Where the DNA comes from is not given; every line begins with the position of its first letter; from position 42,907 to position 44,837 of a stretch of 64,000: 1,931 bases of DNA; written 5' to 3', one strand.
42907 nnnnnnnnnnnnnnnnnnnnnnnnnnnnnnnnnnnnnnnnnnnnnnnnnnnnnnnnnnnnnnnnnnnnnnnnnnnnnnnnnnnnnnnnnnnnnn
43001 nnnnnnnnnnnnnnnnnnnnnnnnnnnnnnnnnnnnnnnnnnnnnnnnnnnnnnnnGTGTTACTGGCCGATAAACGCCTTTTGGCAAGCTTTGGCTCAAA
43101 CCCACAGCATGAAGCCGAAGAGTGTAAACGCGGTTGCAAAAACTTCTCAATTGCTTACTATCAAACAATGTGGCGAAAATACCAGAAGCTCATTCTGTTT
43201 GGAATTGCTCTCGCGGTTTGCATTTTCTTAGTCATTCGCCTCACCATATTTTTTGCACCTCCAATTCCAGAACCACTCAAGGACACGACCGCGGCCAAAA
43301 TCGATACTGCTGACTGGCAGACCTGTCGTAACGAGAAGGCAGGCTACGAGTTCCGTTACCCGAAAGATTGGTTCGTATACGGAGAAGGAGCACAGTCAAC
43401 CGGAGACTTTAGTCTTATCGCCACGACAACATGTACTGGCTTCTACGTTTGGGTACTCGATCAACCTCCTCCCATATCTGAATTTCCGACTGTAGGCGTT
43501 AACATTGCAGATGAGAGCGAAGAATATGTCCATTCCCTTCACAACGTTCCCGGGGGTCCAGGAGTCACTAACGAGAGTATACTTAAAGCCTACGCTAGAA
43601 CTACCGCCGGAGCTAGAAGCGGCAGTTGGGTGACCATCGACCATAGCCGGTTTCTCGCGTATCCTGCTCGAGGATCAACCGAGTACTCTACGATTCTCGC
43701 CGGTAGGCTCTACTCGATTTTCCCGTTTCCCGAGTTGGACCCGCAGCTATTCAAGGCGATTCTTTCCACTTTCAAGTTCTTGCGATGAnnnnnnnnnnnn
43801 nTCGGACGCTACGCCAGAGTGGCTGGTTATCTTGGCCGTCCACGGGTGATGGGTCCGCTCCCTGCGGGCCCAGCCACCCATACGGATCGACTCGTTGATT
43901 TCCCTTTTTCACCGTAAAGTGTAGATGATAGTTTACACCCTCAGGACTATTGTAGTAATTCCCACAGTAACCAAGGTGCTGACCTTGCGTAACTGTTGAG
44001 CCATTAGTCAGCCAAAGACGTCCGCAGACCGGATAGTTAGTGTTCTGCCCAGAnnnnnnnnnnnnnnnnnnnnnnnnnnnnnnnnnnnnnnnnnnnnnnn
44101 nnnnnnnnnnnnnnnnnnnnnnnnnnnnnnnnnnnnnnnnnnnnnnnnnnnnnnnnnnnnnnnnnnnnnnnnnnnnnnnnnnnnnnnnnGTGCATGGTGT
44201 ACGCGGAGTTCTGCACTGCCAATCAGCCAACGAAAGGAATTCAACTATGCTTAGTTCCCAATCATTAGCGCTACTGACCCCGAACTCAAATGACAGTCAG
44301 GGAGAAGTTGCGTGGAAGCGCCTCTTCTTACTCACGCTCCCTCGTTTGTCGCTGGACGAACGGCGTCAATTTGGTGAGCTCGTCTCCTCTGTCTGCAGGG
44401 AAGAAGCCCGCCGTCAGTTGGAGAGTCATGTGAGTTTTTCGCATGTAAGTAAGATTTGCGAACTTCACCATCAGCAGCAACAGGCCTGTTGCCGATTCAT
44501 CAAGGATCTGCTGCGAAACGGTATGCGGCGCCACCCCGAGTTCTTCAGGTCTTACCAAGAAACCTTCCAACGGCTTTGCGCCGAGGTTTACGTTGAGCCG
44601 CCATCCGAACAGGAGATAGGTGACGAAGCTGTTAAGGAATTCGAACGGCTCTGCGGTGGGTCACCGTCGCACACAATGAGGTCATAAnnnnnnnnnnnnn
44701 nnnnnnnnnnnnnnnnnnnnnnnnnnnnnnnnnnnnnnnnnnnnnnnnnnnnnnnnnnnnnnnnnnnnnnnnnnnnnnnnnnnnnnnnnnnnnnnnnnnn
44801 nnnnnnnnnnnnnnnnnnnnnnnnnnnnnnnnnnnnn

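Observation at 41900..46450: Patchy accessory region abutting the 3' end of the intron-containing tRNA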

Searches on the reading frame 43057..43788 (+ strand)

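Call 8: search_protein_families(library=pfam, max_evalue=0.1, proteins=[window:43057-43788:+])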
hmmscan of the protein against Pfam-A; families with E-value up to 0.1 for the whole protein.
window:43057-43788:+ (243 aa): 0 families

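Call 10: search_protein_families(library=padloc, max_evalue=0.1, proteins=[window:43057-43788:+])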
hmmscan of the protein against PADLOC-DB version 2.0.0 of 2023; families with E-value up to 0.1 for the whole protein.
window:43057-43788:+ (243 aa): 0 families

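Call 11: search_protein_families(library=phrogs, max_evalue=0.1, proteins=[window:43057-43788:+])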
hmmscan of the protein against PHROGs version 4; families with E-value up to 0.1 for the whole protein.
window:43057-43788:+ (243 aa): 1 family
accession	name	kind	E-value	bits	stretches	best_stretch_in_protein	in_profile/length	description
phrog_36577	-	unknown function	0.08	13.9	0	45-67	11-33/44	-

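Call 12: search_protein_families(library=ncbifam, max_evalue=0.1, proteins=[window:43057-43788:+])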
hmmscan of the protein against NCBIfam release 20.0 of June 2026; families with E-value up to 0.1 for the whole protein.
window:43057-43788:+ (243 aa): 0 families

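Call 31: search_protein_families(library=pfam, max_evalue=1, proteins=[window:43168-43788:+])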
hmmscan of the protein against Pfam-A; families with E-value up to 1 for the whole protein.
window:43168-43788:+ (206 aa): 1 family
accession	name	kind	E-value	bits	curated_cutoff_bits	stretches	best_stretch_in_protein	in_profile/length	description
PF18933.6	PsbP_2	-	0.26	11.7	27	1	48-72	42-66/184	PsbP-like protein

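Call 63: search_protein_families(library=pfam, max_evalue=0.001, proteins=[L070:3746-4372:+, L071:1220-1492:+, L071:2019-2516:+, L073:12-545:+, L073:1075-2364:+, L075:9-503:+, L077:92-517:+, L079:5380-5757:+, L080:5228-5962:+, L080:6450-6947:+])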
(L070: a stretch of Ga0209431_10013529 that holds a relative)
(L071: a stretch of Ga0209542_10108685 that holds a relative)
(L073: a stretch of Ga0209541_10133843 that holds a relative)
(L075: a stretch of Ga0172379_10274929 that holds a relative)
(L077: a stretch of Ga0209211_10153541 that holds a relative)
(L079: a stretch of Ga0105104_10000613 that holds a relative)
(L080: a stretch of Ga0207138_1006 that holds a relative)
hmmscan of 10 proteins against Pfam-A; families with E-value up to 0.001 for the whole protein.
L070:3746-4372:+ (209 aa): 1 family
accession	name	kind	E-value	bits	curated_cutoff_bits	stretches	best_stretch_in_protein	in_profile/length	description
PF13643.11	DUF4145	-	3.2e-18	66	23.1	1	86-164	1-82/88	Domain of unknown function (DUF4145)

L071:1220-1492:+ (91 aa): 0 families

L071:2019-2516:+ (166 aa): 0 families

L073:12-545:+ (178 aa): 1 family
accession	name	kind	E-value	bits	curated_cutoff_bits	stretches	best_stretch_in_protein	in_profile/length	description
PF15515.12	MvaI_BcnI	-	1.5e-36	127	25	1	5-171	80-227/227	MvaI/BcnI restriction endonuclease family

L073:1075-2364:+ (430 aa): 2 families
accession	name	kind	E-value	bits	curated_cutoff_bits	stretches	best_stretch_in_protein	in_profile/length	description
PF01071.24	GARS_A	-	9.4e-15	55.4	27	1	97-282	3-192/194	Phosphoribosylglycinamide synthetase, ATP-grasp (A) domain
PF02843.22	GARS_C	-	1.5e-09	38.5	34.8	1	355-416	35-92/92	Phosphoribosylglycinamide synthetase, C domain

L075:9-503:+ (165 aa): 2 families
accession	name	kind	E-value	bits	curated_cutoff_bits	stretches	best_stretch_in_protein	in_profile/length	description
PF01844.29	HNH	-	4.1e-13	49.7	21.4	1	120-163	1-45/47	HNH endonuclease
PF14279.12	HNH_5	-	4.9e-06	26.8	27.5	1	120-161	1-42/56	HNH endonuclease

L077:92-517:+ (142 aa): 1 family
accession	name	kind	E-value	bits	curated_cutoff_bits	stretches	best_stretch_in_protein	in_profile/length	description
PF00075.30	RNase_H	-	7.8e-16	59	25.8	1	8-121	4-105/141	RNase H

L079:5380-5757:+ (126 aa): 0 families

L080:5228-5962:+ (245 aa): 8 families
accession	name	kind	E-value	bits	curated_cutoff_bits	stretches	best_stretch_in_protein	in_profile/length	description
PF08241.18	Methyltransf_11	-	3.4e-16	60.1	21.2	1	48-144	1-94/95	Methyltransferase domain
PF13649.12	Methyltransf_25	-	3.9e-14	53.5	27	1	48-141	2-97/97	Methyltransferase domain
PF13489.12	Methyltransf_23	-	2.3e-12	47.4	27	1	43-207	22-162/164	Methyltransferase domain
PF08242.18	Methyltransf_12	-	2.5e-12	47.8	30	1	48-143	1-98/98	Methyltransferase domain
PF13847.12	Methyltransf_31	-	8.6e-12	45.4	27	1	43-160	3-127/145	Methyltransferase domain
PF01209.24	Ubie_methyltran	-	4.6e-07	29.9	20.1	1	36-144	40-150/233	ubiE/COQ5 methyltransferase family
PF01728.25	FtsJ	-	3.2e-05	24.4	24.1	1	43-115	21-96/181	FtsJ-like methyltransferase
PF08003.17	Methyltransf_9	-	7.4e-05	22.3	23.8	1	39-144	111-216/315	Protein of unknown function (DUF1698)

L080:6450-6947:+ (166 aa): 1 family
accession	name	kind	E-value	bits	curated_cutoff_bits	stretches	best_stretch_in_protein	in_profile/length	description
PF00856.33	SET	-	1.3e-17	64.6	22.4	1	18-115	1-104/105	SET domain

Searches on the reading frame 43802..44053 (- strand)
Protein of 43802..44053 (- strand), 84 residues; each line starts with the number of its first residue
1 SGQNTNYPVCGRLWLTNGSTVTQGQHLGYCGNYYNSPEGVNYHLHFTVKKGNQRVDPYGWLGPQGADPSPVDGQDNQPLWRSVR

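Call 31: search_protein_families(library=pfam, max_evalue=1, proteins=[window:43802-44053:-])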
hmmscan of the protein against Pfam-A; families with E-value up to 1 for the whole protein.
seq(84 aa): 1 family
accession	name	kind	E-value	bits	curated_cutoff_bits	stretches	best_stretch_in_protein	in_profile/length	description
PF01551.29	Peptidase_M23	-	3.2e-06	27.7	28.7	1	4-57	46-96/96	Peptidase family M23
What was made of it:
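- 43799..44053 (-): Pseudogene: the C-terminal half of an M23 peptidase. It has no start codon and two stop codons directly upstream. Pfam PF01551 E=3.2e-6, profile positions 46-96 of 96 (call 31).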

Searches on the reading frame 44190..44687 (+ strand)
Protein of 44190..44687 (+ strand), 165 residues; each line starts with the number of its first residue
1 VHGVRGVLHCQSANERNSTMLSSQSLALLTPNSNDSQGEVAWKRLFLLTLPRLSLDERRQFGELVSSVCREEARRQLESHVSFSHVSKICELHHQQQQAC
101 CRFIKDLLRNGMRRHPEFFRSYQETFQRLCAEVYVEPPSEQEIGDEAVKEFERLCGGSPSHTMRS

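Call 8: search_protein_families(library=pfam, max_evalue=0.1, proteins=[window:44190-44687:+])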
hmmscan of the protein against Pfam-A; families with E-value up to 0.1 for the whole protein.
window:44190-44687:+ (165 aa): 2 families
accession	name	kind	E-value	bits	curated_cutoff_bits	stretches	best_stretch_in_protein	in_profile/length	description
PF03701.19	UPF0181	-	0.023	14.7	23.5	1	90-112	6-28/50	Uncharacterised protein family (UPF0181)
PF10441.14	Urb2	-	0.051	13.9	27.1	1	67-154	9-106/209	Urb2/Npa2 family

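Call 10: search_protein_families(library=padloc, max_evalue=0.1, proteins=[window:44190-44687:+])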
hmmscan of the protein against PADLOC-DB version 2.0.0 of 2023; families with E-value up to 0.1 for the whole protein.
window:44190-44687:+ (165 aa): 0 families

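Call 11: search_protein_families(library=phrogs, max_evalue=0.1, proteins=[window:44190-44687:+])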
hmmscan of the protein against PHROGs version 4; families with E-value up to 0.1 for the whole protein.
window:44190-44687:+ (165 aa): 0 families

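Call 12: search_protein_families(library=ncbifam, max_evalue=0.1, proteins=[window:44190-44687:+])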
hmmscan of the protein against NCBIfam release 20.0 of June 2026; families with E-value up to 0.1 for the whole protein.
window:44190-44687:+ (165 aa): 1 family
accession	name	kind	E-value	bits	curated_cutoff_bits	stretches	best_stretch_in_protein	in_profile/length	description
NF003476.0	PRK05114.1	equivalog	0.019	14.6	72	1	89-112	5-28/60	YoaH family protein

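Call 31: search_protein_families(library=pfam, max_evalue=1, proteins=[window:44247-44687:+])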
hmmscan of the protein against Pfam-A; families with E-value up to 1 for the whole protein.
window:44247-44687:+ (146 aa): 2 families
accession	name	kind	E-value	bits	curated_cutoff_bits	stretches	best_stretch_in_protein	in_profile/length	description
PF03701.19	UPF0181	-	0.02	14.9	23.5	1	71-93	6-28/50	Uncharacterised protein family (UPF0181)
PF10441.14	Urb2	-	0.039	14.3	27.1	1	48-135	9-106/209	Urb2/Npa2 family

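Call 34: find_related_loci(query=window:44247-44687:+, collection=viral_contigs, flank=5000)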
Query window:44247-44687:+ (146 aa) in viral_contigs; peptide patterns used: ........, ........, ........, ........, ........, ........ (x = any residue, [..] = any of these).
23 stretches matched a pattern, but none encodes a relative of the query by tblastn (E <= 1e-3).

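Call 41: find_homologous_proteins(query=window:44190-44687:+, max_evalue=0.01)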
Query window:44190-44687:+ (165 aa): 1 proteins with E <= 0.01 among 65 candidates.
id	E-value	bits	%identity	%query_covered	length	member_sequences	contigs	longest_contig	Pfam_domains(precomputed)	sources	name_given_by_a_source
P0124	9.3e-102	356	96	99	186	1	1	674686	-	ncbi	-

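Call 45: find_encoding_contigs(protein=P0124, flank=10000, max_places=6)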
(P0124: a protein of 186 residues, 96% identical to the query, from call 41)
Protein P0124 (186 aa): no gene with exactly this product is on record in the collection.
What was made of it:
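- The locus of the second orf146 copy could not be retrieved (call 45), so the cassette-insertion step is untested.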

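Call 63: search_protein_families(library=pfam, max_evalue=0.001, proteins=[L070:3746-4372:+, L071:1220-1492:+, L071:2019-2516:+, L073:12-545:+, L073:1075-2364:+, L075:9-503:+, L077:92-517:+, L079:5380-5757:+, L080:5228-5962:+, L080:6450-6947:+])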
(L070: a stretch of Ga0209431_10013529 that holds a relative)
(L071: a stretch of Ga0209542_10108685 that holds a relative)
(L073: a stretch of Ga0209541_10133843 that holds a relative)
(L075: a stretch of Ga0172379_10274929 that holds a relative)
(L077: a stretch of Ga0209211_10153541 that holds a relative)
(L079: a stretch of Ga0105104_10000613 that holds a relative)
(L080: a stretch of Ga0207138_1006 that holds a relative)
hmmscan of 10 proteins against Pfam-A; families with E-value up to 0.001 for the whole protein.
L070:3746-4372:+ (209 aa): 1 family
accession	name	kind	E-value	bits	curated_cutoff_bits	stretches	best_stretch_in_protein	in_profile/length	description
PF13643.11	DUF4145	-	3.2e-18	66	23.1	1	86-164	1-82/88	Domain of unknown function (DUF4145)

L071:1220-1492:+ (91 aa): 0 families

L071:2019-2516:+ (166 aa): 0 families

L073:12-545:+ (178 aa): 1 family
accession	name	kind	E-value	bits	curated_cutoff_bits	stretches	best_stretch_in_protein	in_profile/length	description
PF15515.12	MvaI_BcnI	-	1.5e-36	127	25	1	5-171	80-227/227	MvaI/BcnI restriction endonuclease family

L073:1075-2364:+ (430 aa): 2 families
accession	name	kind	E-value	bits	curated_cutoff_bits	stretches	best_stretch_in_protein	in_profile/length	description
PF01071.24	GARS_A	-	9.4e-15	55.4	27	1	97-282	3-192/194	Phosphoribosylglycinamide synthetase, ATP-grasp (A) domain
PF02843.22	GARS_C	-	1.5e-09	38.5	34.8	1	355-416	35-92/92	Phosphoribosylglycinamide synthetase, C domain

L075:9-503:+ (165 aa): 2 families
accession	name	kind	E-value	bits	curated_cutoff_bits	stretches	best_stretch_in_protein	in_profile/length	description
PF01844.29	HNH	-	4.1e-13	49.7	21.4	1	120-163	1-45/47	HNH endonuclease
PF14279.12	HNH_5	-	4.9e-06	26.8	27.5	1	120-161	1-42/56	HNH endonuclease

L077:92-517:+ (142 aa): 1 family
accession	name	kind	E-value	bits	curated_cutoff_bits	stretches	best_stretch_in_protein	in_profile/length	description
PF00075.30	RNase_H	-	7.8e-16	59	25.8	1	8-121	4-105/141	RNase H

L079:5380-5757:+ (126 aa): 0 families

L080:5228-5962:+ (245 aa): 8 families
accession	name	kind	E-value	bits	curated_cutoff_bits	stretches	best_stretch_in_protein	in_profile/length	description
PF08241.18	Methyltransf_11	-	3.4e-16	60.1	21.2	1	48-144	1-94/95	Methyltransferase domain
PF13649.12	Methyltransf_25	-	3.9e-14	53.5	27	1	48-141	2-97/97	Methyltransferase domain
PF13489.12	Methyltransf_23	-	2.3e-12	47.4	27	1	43-207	22-162/164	Methyltransferase domain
PF08242.18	Methyltransf_12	-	2.5e-12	47.8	30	1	48-143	1-98/98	Methyltransferase domain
PF13847.12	Methyltransf_31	-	8.6e-12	45.4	27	1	43-160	3-127/145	Methyltransferase domain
PF01209.24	Ubie_methyltran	-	4.6e-07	29.9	20.1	1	36-144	40-150/233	ubiE/COQ5 methyltransferase family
PF01728.25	FtsJ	-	3.2e-05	24.4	24.1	1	43-115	21-96/181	FtsJ-like methyltransferase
PF08003.17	Methyltransf_9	-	7.4e-05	22.3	23.8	1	39-144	111-216/315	Protein of unknown function (DUF1698)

L080:6450-6947:+ (166 aa): 1 family
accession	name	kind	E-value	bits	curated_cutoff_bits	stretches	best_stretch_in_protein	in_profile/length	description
PF00856.33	SET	-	1.3e-17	64.6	22.4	1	18-115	1-104/105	SET domain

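Call 72: predict_structure(protein=window:44247-44687:+)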
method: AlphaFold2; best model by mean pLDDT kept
length: 146 residues; sequences in the alignment: 1
mean_pLDDT: 41.9   pTM: 0.28
mean pLDDT of the five models: 41.9, 41.3, 40.8, 40.8, 40.7
residues with pLDDT >= 90: 0; 70-90: 0; 50-70: 22; < 50: 124
segments of 3 or more residues with pLDDT < 50: 1-34, 45-47, 53-58, 61-119, 131-136, 138-146
pLDDT, mean of each block of 10 residues (from residue 1): 35 35 41 49 50 49 33 36 43 40 40 38 52 45 39
secondary structure, 60 per line:
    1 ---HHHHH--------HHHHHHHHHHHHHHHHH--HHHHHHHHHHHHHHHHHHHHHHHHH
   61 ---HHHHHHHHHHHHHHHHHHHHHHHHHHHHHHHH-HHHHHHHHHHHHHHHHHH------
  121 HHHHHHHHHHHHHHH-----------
elements in order: H4-8 H17-33 H36-60 H64-95 H97-114 H121-135
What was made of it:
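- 44101..44745 (+): Self-contained cassette: a perfect sigma70 promoter (44101-44128), a ~110-nt leader, a 146-aa all-helical ORF (44247-44687) and a terminator (44722-44745). A second copy (~95% aa identity) exists elsewhere in the genome. The cassette starts where the M23 gene breaks off. AF2 single-sequence model unusable, pLDDT 42 (call 72).
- Tried and rejected: The single-sequence AlphaFold model of orf146 was unusable (pLDDT 42, call 72), so no fold search was run on it.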
